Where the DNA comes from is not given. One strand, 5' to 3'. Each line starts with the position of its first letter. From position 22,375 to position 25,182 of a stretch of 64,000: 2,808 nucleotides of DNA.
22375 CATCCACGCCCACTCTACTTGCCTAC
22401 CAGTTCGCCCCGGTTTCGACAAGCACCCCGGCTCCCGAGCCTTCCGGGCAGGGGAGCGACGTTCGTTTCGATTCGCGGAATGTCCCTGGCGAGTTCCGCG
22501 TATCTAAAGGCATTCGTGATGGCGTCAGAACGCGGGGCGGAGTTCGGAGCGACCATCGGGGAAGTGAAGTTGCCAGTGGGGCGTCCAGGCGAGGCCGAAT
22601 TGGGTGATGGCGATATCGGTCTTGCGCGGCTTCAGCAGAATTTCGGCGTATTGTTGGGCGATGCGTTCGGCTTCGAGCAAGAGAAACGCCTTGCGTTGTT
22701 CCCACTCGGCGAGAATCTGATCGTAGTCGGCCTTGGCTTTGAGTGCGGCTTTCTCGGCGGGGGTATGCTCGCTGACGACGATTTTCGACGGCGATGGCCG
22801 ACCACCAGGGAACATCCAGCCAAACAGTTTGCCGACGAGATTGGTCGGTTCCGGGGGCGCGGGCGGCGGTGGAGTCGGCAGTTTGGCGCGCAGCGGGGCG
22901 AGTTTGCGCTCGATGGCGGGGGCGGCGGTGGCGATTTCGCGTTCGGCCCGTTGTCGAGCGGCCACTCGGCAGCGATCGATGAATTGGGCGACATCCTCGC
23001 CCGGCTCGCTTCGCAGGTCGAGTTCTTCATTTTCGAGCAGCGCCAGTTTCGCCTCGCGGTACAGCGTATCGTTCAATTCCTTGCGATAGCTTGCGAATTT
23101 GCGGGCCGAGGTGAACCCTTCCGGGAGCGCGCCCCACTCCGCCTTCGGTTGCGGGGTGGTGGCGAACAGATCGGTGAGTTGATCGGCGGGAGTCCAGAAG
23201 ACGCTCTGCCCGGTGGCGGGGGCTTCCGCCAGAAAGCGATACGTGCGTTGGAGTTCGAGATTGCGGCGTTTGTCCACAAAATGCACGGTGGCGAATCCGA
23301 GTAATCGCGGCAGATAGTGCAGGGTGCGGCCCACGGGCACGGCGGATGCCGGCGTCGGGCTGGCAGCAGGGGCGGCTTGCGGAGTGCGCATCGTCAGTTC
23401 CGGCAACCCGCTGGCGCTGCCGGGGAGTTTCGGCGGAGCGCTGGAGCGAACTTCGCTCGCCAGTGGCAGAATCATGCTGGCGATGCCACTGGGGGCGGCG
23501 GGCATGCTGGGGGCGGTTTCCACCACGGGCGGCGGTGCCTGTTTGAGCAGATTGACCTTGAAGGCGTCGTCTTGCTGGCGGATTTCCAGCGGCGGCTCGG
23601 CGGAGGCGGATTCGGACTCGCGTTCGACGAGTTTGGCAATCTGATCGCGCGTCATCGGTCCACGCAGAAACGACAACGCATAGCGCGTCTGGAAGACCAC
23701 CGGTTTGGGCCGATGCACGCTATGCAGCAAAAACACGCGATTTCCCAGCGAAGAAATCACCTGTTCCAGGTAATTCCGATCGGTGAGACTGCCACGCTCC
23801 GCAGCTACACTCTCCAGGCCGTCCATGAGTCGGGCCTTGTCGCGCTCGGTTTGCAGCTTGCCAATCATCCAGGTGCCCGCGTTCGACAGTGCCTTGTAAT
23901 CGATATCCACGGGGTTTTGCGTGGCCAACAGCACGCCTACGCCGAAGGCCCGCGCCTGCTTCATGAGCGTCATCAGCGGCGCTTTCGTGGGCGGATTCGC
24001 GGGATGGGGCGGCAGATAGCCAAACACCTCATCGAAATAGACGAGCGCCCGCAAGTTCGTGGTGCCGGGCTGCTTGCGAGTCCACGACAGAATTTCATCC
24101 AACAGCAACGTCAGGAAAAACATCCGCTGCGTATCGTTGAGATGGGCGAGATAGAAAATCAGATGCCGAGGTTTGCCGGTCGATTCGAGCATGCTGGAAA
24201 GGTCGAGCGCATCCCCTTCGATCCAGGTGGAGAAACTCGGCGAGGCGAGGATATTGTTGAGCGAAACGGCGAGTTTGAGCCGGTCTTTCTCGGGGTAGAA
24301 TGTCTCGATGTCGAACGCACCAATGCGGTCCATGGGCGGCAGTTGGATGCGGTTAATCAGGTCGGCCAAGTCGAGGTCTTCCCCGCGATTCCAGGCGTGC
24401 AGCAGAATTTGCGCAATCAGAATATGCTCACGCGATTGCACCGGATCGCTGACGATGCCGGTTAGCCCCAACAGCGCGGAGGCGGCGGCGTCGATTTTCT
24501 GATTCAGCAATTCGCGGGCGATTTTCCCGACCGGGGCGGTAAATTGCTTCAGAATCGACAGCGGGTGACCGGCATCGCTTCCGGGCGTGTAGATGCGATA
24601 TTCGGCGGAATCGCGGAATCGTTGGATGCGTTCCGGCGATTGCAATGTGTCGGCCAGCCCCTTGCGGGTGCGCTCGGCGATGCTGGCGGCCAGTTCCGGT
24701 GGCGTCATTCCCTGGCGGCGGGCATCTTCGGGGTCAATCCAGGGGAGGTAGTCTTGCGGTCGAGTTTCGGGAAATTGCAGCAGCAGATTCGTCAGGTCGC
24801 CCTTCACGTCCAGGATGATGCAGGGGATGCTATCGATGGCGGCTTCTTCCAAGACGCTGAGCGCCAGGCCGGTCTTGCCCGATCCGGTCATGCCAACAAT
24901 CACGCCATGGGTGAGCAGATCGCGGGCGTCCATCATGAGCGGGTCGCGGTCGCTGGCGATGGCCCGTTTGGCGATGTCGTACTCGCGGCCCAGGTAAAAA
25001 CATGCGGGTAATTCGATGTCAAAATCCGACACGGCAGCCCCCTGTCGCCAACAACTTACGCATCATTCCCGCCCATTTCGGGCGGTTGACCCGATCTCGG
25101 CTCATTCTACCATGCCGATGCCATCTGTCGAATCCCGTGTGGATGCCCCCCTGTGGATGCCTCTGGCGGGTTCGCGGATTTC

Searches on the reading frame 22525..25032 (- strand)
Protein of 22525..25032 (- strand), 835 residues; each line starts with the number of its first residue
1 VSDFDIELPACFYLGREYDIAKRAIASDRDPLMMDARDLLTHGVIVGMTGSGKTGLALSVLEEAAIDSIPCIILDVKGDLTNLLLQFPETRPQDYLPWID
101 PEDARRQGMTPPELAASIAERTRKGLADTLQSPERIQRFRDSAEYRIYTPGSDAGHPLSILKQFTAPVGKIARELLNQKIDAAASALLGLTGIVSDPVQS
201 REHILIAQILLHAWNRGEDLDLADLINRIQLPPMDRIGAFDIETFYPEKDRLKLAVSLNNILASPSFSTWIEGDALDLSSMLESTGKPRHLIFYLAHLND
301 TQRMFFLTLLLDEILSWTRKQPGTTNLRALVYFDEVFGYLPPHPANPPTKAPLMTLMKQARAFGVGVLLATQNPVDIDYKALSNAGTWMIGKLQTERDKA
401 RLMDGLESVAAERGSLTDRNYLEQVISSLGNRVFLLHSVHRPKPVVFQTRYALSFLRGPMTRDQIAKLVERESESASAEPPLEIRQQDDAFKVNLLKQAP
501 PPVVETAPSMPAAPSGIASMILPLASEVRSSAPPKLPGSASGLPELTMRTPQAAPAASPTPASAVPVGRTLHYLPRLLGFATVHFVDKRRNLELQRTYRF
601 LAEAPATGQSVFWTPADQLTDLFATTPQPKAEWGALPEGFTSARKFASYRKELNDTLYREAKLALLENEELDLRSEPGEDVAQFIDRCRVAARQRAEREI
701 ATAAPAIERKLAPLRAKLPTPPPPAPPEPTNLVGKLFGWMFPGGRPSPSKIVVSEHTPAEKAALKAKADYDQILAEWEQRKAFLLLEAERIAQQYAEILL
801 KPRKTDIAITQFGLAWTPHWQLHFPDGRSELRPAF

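Call 6: search_protein_families(library=pfam, proteins=[window:22525-25032:-], max_evalue=0.01)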
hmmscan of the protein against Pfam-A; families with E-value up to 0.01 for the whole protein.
window:22525-25032:- (835 aa): 3 families
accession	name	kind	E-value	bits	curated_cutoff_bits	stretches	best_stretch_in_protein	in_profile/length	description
PF05872.18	HerA_C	-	1.8e-08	33.9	22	1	32-83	13-64/502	Helicase HerA-like C-terminal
PF01935.23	DUF87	-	3.3e-05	24.5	23.2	1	31-84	13-68/220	Helicase HerA, central domain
PF10412.15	TrwB_AAD_bind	-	0.0017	17.8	20.5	1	41-82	16-57/387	Type IV secretion-system coupling protein DNA-binding domain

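Call 7: search_protein_families(library=ncbifam, proteins=[window:22525-25032:-], max_evalue=0.1)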
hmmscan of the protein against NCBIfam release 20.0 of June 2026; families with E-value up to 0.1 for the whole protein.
window:22525-25032:- (835 aa): 7 families
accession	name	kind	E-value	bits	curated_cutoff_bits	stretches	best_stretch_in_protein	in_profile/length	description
NF053655.1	CedD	equivalog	1.4e-08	33.8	600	1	14-87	193-268/527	DNA-translocating ATPase CedD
NF041017.1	DNA_import_CedB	equivalog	4.2e-07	29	700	1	41-83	276-319/590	DNA import protein CedB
NF042943.1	HerA_antiphage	equivalog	1e-06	27.7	800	1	328-410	434-519/566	anti-phage-associated helicase HerA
NF033849.1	ser_rich_anae_1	subfamily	3.3e-06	24.8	650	1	355-406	1052-1103/1163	serine-rich protein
TIGR03743.1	SXT_TraD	subfamily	0.0016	16.9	366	1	25-79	160-214/636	conjugative transfer system coupling protein TraD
NF040819.1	helicase_HerA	equivalog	0.017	13.6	970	0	31-116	146-229/561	DNA double-strand break repair helicase HerA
TIGR03924.1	T7SS_EccC_a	equivalog_domain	0.064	12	509.15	0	42-81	452-495/673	type VII secretion protein EccCa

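Call 8: search_protein_families(library=padloc, proteins=[window:22525-25032:-], max_evalue=0.1)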
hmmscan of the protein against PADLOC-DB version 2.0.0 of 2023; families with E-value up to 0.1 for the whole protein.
window:22525-25032:- (835 aa): 15 families
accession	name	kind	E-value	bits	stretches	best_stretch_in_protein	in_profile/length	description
PDLC04140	mad8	-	3e-11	41.4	1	41-398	28-258/314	mads_8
PDLC04105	HerA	-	8e-11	39.2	2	313-402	407-497/576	-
PDLC04100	HerA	-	1e-08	32.3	1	355-410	470-525/580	-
PDLC01055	HerA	-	4.1e-07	27.2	2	331-404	419-489/532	Type III coevolved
PDLC04103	HerA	-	5.6e-07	26.3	1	356-409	472-525/579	-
PDLC02185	HerA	-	3.1e-06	24.2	1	355-410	476-531/585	-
PDLC04106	HerA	-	0.00064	16.3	0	357-402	545-590/667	-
PDLC04104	HerA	-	0.0078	13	1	331-400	223-296/379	-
PDLC04097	HerA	-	0.028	11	1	357-406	509-558/618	-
PDLC04102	HerA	-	0.028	10.7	0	357-401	536-580/654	-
PDLC04099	HerA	-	0.032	11.5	1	42-81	171-211/214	-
PDLC02684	DndH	-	0.042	9.3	0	350-392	1614-1659/1715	DndH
PDLC04107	HerA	-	0.043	10.8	1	41-83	170-213/306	-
PDLC04101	HerA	-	0.05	10.3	1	41-83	169-212/400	-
PDLC02188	HerA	-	0.086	9.7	0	348-399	450-501/578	-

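Call 9: search_solved_structures(query=window:22525-25032:-, max_evalue=1, show_alignments=2)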
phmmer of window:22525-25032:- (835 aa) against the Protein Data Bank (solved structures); distinct sequences matched with E-value up to 1: 9.
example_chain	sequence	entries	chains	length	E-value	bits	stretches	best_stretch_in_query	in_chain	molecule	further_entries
8wiv_A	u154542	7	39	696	1.9e-07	33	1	300-406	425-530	Helicase HerA central domain-containing protein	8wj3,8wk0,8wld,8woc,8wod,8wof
11kk_A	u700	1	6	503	0.0001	24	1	41-83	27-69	HerA like helicase YjgR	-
9x1l_A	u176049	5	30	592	0.00031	22.4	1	8-115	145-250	DNA helicase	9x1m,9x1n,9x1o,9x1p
7f6d_B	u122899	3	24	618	0.0081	17.7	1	300-395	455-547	HerA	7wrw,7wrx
8yho_A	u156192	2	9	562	0.01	17.3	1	288-406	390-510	DUF87 domain-containing protein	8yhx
8wet_A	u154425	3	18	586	0.075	14.5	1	286-400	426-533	TdpA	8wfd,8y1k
8xau_A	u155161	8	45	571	0.075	14.5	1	319-398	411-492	ATP-binding protein | HerA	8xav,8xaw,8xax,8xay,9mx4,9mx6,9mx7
4d2i_A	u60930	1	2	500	0.18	13.2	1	305-411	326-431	HERA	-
6sz9_A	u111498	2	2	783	0.54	11.6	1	36-81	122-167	IcmO (DotL)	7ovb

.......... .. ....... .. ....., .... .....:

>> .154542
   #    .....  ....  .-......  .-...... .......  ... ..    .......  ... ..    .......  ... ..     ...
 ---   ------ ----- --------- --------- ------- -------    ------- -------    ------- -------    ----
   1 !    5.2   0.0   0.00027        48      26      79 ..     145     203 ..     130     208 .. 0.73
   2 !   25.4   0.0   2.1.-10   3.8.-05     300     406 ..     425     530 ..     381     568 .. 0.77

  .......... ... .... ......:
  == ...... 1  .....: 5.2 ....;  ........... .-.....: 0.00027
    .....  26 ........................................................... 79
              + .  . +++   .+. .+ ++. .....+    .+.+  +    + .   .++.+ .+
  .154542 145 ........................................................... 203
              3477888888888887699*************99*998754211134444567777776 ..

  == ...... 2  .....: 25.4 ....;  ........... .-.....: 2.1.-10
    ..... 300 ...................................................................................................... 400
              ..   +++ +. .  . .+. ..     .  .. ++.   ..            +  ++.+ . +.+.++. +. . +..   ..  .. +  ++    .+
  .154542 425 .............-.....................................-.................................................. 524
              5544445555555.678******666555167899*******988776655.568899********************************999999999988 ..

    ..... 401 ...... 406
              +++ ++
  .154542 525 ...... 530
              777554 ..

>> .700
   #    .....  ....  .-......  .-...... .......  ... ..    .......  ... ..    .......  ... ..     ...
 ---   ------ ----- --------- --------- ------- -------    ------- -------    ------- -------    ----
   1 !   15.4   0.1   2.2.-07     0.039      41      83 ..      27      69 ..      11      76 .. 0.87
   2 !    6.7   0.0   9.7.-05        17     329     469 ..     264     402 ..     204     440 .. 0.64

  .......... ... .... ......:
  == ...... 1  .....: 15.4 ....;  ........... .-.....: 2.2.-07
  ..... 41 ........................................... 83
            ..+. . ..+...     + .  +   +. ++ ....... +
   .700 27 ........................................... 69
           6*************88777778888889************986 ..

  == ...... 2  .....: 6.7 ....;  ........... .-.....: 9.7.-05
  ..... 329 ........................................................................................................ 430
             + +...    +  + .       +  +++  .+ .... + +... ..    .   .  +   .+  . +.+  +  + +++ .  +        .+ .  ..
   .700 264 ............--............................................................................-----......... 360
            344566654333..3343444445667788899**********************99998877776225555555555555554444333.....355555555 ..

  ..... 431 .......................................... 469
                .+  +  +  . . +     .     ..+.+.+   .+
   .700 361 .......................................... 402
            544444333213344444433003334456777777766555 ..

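Call 12: find_homologous_proteins(query=window:22525-25032:-)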
Query window:22525-25032:- (835 aa): 8000 proteins with E <= 0.001 among 8000 candidates; the best 120 are listed.
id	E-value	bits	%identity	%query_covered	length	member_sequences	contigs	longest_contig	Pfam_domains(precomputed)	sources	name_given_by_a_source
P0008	0.0e+0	1876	100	100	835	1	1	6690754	PF05872.19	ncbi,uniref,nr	ncbi:ATP-binding protein [Tuwongella immobilis]|uniref:Uncharacterized protein n=1 Tax=Tuwongella im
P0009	0.0e+0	1018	57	100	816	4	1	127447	PF05872.19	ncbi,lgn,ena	-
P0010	0.0e+0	1015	57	100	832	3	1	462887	PF01935.24,PF05872.19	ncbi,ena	-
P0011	2.0e-296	1004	57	100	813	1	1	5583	PF01935.24,PF05872.19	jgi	jgi:hypothetical protein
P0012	3.5e-296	1003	57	100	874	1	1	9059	PF01935.24,PF05872.19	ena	-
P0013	1.1e-295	1001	57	100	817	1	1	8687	PF01935.24,PF05872.19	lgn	-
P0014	6.6e-293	992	55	100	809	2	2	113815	PF01935.24,PF05872.19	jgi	jgi:hypothetical protein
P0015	2.1e-288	977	56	100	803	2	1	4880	PF01935.24,PF05872.19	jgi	jgi:hypothetical protein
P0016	4.1e-286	970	54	100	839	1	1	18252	PF10412.16,PF01935.24,PF05872.19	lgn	-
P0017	6.5e-286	969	55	99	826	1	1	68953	PF01935.24,PF05872.19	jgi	jgi:hypothetical protein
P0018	1.9e-285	967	54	100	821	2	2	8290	PF01935.24,PF05872.19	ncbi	-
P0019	1.3e-284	965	55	100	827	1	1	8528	PF01935.24,PF05872.19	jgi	jgi:hypothetical protein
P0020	5.9e-283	959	56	98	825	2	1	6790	PF01935.24,PF05872.19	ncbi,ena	-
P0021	6.3e-283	959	56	98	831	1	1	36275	PF10412.16,PF01935.24,PF05872.19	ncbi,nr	ncbi:MAG: DUF87 domain-containing protein [Gemmataceae bacterium]|nr:DUF87 domain-containing protein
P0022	1.2e-282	958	54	100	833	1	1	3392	PF01935.24,PF05872.19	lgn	-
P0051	6.5e-272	923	54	100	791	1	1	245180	PF01935.24,PF05872.19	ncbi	ncbi:MAG: DUF87 domain-containing protein [Gemmataceae bacterium]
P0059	9.3e-270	916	54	100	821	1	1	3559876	PF10412.16,PF01935.24,PF05872.19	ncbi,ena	-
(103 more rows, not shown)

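Call 16: find_encoding_contigs(protein=P0010, flank=7000, max_places=2)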
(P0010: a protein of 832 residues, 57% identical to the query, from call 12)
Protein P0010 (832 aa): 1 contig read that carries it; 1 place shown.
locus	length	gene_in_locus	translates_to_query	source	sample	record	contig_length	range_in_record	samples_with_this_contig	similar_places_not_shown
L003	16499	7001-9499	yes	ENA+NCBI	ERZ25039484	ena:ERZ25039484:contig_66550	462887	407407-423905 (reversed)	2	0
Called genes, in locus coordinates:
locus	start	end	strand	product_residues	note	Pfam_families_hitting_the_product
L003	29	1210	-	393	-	PF01757:Acyl_transf_3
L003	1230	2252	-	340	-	-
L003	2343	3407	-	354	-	PF06782:UPF0236 (faint)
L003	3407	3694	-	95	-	-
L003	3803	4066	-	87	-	-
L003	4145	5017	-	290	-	-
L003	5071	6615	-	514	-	PF04715:, PF00425:Chorismate_bind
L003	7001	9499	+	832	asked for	PF01935:DUF87 (weak), PF05872:HerA_C (faint)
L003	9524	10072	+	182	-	PF07209:DUF1415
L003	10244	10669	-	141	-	-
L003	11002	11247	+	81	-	PF00300:His_Phos_1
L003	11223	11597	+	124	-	PF00300:His_Phos_1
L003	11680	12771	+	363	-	PF13433:Peripla_BP_5 (faint), PF13458:Peripla_BP_6, PF01094:ANF_receptor (faint)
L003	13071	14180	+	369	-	PF12849:PBP_like_2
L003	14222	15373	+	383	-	PF00528:BPD_transp_1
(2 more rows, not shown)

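Call 17: find_encoding_contigs(protein=P0059, flank=7000, max_places=2)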
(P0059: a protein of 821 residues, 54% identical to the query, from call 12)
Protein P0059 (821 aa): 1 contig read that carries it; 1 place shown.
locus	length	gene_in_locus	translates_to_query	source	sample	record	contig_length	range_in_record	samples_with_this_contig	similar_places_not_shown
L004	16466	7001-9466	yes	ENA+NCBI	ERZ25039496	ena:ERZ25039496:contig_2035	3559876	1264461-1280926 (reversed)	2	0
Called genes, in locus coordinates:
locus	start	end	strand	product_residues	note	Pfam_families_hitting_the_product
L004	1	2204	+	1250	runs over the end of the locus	PF00873:ACR_tran, PF03176:MMPL, PF00873:ACR_tran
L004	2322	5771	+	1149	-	PF00873:ACR_tran, PF02355:SecD_SecF_C (faint), PF03176:MMPL, PF00873:ACR_tran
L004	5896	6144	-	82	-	-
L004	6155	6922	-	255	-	PF00106:adh_short, PF08659:KR, PF13561:adh_short_C2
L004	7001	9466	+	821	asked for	PF01935:DUF87 (weak), PF05872:HerA_C (faint), PF10412:TrwB_AAD_bind (faint)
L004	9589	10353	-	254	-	PF01261:AP_endonuc_2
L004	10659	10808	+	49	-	-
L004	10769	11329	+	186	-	PF00392:GntR, PF07729:FCD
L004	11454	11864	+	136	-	PF01951:Archease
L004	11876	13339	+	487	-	PF01139:RtcB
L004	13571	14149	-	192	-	-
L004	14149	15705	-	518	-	PF00069:Pkinase, PF07714:PK_Tyr_Ser-Thr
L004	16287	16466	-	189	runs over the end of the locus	PF04542:Sigma70_r2 (weak)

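Call 18: find_encoding_contigs(protein=P0051, flank=7000, max_places=2)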
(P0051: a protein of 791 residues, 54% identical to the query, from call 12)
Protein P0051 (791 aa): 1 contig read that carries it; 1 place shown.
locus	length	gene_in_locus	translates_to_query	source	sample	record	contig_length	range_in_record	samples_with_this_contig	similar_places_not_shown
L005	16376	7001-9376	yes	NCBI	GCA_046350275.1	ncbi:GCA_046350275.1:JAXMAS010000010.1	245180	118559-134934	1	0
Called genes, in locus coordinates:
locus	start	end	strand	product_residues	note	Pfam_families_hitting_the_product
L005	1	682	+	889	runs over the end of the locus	PF13400:Tad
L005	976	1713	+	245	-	PF12679:ABC2_membrane_2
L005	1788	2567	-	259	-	PF02985:HEAT (faint), PF13646:HEAT_2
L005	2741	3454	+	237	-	-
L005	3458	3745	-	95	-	-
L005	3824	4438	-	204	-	PF00081:Sod_Fe_N, PF02777:Sod_Fe_C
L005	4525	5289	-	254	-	PF00106:adh_short, PF13561:adh_short_C2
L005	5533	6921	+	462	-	PF13091:PLDc_2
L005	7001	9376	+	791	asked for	PF01935:DUF87 (weak), PF05872:HerA_C (faint)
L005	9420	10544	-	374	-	PF04055:Radical_SAM, PF19288:CofH_C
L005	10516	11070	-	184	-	PF02621:VitK2_biosynth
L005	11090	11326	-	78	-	PF02621:VitK2_biosynth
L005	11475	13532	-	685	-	-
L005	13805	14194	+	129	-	PF16697:Yop-YscD_cpl, PF00498:FHA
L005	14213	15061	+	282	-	-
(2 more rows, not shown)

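Call 39: search_solved_structures(query=A4, max_evalue=0.01)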
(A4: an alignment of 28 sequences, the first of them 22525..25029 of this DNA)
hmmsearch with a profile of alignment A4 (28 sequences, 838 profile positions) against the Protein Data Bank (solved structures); distinct sequences matched with E-value up to 0.01: 5.
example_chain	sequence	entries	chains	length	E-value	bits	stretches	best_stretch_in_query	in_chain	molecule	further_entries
8wiv_A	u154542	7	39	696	2.5e-05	25.8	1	315-408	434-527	Helicase HerA central domain-containing protein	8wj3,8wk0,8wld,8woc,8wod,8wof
6sz9_A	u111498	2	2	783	0.0015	19.9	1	37-85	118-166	IcmO (DotL)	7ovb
7f6d_B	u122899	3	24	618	0.0022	19.4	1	300-399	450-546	HerA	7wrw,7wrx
8yho_A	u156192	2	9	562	0.0031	18.9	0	292-409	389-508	DUF87 domain-containing protein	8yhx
11kk_A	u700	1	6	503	0.004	18.6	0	46-87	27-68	HerA like helicase YjgR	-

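Call 48: search_dna_similar(query=window:22525-25029:-, collection=plasmids, mode=protein, max_rows=10)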
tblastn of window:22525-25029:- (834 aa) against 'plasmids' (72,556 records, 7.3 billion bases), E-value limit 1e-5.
Records with a match: 1; places in all: 1; records where one place covers at least 80% of the query: 0.
Best place of each record, by identity: <60% 1.
By first word of the organism name: Tsukamurella 1.
By predicted mobility (MOB-suite, as given by PLSDB): non-mobilizable 1.
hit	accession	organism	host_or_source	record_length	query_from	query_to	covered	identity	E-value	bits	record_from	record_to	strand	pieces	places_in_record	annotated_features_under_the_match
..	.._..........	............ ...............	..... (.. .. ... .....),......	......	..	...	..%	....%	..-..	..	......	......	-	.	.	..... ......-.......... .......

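Call 49: predict_structure(alignment_id=A4)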
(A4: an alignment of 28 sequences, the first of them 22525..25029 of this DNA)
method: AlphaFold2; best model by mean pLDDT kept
length: 834 residues; sequences in the alignment: 28
mean_pLDDT: 76.2   pTM: 0.55
mean pLDDT of the five models: 76.2, 74.7, 73.1, 73.0, 72.8
residues with pLDDT >= 90: 159; 70-90: 449; 50-70: 141; < 50: 85
segments of 3 or more residues with pLDDT < 50: 337-343, 497-506, 527-542, 544-549, 551-553, 555-560, 725-755
pLDDT, mean of each block of 10 residues (from residue 1): 55 86 83 76 55 79 85 85 81 88 89 89 73 80 85 78 71 73 71 66 90 87 90 88 90 84 68 81 81 84 78 82 78 61 56 74 78 55 67 75 71 67 81 77 78 69 85 56 64 57 50 86 63 39 42 43 76 93 92 92 81 76 82 83 87 93 93 90 94 92 88 73 50 48 43 54 79 88 91 92 94 92 87 87
secondary structure, 60 per line:
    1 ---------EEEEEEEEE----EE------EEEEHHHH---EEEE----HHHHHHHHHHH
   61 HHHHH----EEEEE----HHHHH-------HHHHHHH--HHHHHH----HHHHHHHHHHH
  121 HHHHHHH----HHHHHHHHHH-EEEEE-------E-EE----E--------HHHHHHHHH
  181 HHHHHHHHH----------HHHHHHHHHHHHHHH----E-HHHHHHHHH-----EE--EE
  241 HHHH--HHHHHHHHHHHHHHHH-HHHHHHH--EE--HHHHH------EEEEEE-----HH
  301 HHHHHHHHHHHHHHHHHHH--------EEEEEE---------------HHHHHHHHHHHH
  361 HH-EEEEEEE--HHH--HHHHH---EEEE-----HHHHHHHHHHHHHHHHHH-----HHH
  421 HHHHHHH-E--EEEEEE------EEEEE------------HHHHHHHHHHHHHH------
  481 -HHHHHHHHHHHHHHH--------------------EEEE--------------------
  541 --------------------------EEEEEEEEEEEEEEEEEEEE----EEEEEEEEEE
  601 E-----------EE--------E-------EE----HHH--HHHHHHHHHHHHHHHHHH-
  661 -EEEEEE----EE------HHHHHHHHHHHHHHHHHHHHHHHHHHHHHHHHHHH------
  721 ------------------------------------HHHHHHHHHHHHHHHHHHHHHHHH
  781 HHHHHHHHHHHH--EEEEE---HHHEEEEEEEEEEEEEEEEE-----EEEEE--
elements in order (helices of 4 or more, strands of 3 or more residues): E10-18 E31-34 H35-38 E42-45 H50-65 E70-74 H79-83 H91-97 H100-105 H110-127 H132-141 E143-147 H172-189 H200-214 H221-229 H241-244 H247-262 H264-270 H277-281 E288-293 H299-319 E328-333 H349-362 E364-370 H378-382 E386-389 H395-412 H418-427 E432-437 E444-448 H461-474 H482-496 E517-520 E567-586 E591-601 H642-659 E662-667 H680-714 H757-792 E795-799 E806-822 E828-832
